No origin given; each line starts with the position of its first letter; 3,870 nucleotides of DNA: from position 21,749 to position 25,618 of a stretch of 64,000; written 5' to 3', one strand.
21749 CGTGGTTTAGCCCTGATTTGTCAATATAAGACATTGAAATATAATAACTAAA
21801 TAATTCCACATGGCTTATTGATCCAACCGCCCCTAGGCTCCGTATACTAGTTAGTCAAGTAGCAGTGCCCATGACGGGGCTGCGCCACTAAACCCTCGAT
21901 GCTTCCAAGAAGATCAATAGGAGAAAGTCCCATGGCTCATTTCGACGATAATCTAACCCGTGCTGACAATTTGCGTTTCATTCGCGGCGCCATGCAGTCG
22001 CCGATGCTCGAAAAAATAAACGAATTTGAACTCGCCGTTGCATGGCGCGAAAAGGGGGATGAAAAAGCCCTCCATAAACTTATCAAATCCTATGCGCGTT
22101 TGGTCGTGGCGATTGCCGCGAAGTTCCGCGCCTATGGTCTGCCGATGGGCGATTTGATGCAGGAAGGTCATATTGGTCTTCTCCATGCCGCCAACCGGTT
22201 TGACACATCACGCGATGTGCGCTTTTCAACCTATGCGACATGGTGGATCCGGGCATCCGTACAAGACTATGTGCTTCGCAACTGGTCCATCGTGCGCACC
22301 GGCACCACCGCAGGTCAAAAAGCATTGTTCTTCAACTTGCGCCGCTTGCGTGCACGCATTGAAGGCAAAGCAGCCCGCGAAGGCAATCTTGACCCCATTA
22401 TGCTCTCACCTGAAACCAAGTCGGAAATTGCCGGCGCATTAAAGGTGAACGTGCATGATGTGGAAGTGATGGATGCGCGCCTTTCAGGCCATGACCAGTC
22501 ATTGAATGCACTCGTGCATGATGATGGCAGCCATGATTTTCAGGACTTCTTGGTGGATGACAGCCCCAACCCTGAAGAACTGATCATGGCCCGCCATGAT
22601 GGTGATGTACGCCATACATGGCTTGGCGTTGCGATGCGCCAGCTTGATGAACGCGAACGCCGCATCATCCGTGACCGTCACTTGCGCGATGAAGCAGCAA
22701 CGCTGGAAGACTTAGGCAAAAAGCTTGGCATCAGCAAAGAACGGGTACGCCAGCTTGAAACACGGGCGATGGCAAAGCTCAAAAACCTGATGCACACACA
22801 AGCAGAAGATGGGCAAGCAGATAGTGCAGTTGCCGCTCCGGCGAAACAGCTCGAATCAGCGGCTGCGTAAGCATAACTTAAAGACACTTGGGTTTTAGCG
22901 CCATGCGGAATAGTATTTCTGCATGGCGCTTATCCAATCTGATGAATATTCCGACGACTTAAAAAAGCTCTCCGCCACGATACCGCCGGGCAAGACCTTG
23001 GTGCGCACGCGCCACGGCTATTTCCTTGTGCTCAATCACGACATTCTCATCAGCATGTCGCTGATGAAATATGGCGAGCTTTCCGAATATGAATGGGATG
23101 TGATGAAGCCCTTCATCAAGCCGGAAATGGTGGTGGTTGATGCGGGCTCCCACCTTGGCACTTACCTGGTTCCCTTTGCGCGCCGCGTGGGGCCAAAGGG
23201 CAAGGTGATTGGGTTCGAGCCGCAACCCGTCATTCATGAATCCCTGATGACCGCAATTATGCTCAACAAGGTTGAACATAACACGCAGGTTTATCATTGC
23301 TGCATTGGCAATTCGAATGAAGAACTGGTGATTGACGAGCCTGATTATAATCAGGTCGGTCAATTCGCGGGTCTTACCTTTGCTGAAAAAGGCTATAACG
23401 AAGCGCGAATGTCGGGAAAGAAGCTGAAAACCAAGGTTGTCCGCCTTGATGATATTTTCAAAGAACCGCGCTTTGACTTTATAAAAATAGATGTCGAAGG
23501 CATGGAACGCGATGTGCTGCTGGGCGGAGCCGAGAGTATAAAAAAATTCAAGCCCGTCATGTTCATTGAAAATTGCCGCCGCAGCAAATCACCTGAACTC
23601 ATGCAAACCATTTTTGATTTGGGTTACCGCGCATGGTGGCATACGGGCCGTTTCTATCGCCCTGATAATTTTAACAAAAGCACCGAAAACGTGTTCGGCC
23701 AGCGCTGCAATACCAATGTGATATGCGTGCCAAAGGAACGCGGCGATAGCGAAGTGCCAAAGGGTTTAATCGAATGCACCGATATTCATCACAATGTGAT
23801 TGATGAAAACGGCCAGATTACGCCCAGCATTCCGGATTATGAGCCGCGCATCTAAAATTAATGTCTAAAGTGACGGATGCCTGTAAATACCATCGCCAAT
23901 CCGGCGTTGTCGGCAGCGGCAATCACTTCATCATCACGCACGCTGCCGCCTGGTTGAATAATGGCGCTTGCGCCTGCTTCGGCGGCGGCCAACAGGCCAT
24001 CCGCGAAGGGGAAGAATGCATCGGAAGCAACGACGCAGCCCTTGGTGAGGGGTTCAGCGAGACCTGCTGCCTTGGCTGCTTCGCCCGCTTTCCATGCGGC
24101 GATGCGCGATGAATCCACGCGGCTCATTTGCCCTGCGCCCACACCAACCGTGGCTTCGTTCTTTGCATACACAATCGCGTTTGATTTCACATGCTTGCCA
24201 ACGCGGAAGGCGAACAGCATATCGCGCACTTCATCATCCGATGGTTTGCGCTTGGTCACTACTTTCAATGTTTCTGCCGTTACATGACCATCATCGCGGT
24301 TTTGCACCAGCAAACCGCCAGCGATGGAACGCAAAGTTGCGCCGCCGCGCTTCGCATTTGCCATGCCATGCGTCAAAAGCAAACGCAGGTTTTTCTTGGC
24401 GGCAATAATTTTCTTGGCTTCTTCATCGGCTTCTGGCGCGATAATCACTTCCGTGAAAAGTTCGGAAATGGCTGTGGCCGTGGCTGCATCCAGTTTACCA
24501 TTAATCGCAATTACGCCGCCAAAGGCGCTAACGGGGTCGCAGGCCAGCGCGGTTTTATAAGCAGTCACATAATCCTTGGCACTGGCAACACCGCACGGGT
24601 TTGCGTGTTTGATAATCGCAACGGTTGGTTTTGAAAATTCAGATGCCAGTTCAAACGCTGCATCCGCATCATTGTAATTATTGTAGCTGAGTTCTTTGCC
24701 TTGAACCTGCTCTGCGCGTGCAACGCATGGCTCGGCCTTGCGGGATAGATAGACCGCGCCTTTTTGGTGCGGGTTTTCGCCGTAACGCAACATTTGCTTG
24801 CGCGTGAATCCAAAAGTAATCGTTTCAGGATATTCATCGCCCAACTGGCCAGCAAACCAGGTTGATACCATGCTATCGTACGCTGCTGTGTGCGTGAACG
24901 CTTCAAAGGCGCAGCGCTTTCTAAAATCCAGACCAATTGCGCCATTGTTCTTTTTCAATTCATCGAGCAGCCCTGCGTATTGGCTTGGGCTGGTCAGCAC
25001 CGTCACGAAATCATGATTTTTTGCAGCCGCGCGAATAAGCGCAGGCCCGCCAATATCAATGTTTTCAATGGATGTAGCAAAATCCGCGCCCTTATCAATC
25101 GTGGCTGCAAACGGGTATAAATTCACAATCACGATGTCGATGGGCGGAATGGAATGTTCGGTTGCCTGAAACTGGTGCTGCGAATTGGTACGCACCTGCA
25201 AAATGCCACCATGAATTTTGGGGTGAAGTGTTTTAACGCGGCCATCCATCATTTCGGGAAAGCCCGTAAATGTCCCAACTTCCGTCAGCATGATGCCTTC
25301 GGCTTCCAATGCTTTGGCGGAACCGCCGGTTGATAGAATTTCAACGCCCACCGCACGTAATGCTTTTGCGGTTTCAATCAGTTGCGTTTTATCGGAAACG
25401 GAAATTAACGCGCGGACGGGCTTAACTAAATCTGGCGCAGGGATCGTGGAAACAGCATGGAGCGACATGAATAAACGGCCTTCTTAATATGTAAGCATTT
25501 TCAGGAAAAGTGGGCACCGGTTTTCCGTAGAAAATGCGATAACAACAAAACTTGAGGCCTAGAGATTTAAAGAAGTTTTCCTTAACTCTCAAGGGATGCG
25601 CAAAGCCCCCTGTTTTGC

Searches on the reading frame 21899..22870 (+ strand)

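Call 83: search_protein_families(library=pfam, proteins=[window:21899-22870:+], max_evalue=0.001)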
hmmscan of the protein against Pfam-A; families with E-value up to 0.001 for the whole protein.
window:21899-22870:+ (323 aa): 3 families
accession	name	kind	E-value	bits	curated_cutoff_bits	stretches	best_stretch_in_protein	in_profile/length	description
PF04542.20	Sigma70_r2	-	2.7e-18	66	24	1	61-129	1-69/71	Sigma-70 region 2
PF04545.22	Sigma70_r4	-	3.9e-16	58.7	24.1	1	245-295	1-49/50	Sigma-70, region 4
PF04539.22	Sigma70_r3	-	0.00014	22.3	25.3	0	173-227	22-76/78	Sigma-70 region 3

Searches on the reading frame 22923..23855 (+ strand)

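Call 83: search_protein_families(library=pfam, proteins=[window:22923-23855:+], max_evalue=0.001)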
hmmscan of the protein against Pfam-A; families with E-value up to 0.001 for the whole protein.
window:22923-23855:+ (310 aa): 2 families
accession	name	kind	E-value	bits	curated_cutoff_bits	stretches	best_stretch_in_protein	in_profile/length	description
PF05050.19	Methyltransf_21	-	3e-21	76.7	22.7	1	73-236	1-172/173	Methyltransferase FkbM domain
PF05575.17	V_cholerae_RfbT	-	1.5e-05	24.9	27.9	1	64-208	76-216/286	Vibrio cholerae RfbT protein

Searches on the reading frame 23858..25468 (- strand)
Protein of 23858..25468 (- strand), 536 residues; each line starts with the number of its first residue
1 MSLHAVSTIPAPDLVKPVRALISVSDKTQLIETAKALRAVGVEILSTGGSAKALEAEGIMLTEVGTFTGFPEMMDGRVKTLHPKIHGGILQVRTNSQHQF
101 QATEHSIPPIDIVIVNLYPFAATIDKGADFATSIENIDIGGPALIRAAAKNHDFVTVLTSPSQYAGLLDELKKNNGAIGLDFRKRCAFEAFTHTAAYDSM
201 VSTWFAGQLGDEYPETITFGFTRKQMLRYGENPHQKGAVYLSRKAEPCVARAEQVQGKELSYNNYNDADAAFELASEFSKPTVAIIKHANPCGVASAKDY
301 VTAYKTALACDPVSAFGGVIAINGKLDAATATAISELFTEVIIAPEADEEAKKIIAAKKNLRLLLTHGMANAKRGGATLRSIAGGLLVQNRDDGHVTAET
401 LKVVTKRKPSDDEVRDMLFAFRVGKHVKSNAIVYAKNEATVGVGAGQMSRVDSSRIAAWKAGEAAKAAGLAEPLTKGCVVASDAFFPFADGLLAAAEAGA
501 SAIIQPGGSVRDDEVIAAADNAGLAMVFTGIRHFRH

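Call 27: search_protein_families(library=pfam, proteins=[window:23858-25468:-], max_evalue=0.01)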
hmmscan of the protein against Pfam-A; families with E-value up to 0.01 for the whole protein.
window:23858-25468:- (536 aa): 2 families
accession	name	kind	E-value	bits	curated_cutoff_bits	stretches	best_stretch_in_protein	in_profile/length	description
PF01808.24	AICARFT_IMPCHas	-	3.2e-125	418.1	25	1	148-460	1-311/311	AICARFT/IMPCHase bienzyme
PF02142.27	MGS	-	1.5e-19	70.4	24.1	1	30-142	2-93/94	MGS-like domain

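Call 61: find_encoding_contigs(protein=window:23858-25468:-, flank=1000, max_places=3)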
Protein window:23858-25468:- (536 aa): 3 contigs read that carry it; 1 place shown.
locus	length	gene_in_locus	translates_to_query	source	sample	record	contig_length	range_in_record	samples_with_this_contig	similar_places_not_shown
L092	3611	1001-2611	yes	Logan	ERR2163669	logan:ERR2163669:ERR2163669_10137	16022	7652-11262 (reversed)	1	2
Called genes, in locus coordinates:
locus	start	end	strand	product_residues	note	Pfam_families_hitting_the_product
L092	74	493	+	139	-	-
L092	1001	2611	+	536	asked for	PF02142:MGS, PF01808:AICARFT_IMPCHas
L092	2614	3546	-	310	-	PF05575:V_cholerae_RfbT (weak), PF05050:Methyltransf_21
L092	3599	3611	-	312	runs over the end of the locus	PF04542:Sigma70_r2, PF04545:Sigma70_r4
